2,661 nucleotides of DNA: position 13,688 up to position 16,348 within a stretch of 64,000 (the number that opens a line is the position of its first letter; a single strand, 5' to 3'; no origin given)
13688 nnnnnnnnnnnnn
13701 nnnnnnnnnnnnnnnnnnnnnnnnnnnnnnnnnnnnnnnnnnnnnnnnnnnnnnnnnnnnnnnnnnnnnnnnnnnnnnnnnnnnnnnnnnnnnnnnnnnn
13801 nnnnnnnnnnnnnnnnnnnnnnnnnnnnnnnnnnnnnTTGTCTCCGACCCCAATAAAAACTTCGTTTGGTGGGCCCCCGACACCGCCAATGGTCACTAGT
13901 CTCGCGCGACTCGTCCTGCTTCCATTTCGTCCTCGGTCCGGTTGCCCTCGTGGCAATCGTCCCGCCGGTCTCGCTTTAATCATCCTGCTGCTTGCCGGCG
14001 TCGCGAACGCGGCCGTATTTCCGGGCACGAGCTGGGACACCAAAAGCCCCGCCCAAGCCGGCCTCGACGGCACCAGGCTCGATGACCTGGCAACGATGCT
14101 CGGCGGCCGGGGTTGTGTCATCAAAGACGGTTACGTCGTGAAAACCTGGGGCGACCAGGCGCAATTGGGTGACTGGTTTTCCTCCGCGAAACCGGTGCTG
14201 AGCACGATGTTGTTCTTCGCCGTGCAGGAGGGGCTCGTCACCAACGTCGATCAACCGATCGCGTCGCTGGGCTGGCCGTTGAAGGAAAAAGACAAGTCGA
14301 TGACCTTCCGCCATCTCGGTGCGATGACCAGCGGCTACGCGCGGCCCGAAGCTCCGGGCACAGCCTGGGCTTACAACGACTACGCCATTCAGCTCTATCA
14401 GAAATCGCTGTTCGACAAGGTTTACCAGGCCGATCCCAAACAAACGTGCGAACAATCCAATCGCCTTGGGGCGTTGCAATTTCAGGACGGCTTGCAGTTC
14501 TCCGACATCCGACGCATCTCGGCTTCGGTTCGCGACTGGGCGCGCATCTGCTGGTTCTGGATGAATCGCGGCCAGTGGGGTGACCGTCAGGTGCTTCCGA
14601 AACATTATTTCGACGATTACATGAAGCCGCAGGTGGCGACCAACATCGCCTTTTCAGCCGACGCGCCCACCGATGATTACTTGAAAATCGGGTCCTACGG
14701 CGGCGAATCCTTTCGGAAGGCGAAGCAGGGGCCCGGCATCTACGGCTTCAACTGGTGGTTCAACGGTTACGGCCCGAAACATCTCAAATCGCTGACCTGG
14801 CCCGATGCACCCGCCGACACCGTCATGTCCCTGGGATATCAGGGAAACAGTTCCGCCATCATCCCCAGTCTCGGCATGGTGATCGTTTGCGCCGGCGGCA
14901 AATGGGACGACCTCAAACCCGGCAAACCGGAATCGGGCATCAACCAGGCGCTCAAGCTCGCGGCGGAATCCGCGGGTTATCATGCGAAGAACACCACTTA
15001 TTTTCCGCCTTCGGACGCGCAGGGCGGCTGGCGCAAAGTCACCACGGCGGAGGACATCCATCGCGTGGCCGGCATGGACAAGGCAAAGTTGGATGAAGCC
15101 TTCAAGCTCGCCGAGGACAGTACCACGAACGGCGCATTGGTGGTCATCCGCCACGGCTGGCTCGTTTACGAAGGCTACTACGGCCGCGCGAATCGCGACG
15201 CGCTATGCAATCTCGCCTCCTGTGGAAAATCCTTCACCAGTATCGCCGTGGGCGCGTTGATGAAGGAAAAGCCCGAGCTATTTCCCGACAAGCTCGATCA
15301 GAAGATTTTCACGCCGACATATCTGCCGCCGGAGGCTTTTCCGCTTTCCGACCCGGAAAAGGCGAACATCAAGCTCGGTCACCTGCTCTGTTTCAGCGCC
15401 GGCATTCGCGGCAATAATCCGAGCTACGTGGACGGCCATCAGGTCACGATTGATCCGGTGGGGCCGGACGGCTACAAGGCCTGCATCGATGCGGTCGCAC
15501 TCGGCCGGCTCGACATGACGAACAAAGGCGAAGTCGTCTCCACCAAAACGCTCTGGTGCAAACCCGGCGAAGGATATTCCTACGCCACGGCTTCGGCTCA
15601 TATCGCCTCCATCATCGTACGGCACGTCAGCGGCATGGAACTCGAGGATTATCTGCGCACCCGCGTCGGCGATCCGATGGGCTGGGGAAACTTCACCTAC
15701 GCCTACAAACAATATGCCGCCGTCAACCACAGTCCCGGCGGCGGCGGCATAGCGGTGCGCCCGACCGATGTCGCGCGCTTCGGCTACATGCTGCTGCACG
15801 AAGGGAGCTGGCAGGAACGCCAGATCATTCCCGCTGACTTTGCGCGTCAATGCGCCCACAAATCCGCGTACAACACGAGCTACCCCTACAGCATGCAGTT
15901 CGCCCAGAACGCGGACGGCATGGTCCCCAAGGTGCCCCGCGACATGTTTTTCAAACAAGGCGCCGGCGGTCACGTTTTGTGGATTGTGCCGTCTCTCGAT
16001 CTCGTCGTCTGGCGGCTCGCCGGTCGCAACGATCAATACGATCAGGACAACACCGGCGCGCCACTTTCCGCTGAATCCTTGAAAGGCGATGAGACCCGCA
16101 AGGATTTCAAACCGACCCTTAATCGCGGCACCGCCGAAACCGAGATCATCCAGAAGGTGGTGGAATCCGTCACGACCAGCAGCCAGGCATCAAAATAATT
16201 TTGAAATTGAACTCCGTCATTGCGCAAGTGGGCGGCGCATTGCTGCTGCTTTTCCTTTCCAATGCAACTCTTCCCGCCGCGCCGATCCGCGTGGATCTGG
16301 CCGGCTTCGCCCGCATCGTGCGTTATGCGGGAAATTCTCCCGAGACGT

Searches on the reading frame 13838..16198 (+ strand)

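Call 24: search_protein_families(library=pfam, proteins=[window:13838-16198:+], max_evalue=0.001)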
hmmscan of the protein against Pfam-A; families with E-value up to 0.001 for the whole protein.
window:13838-16198:+ (786 aa): 1 family
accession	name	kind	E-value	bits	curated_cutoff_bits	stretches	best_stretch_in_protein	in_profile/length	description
PF00144.29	Beta-lactamase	-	4.6e-37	128.4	27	2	430-739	15-319/329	Beta-lactamase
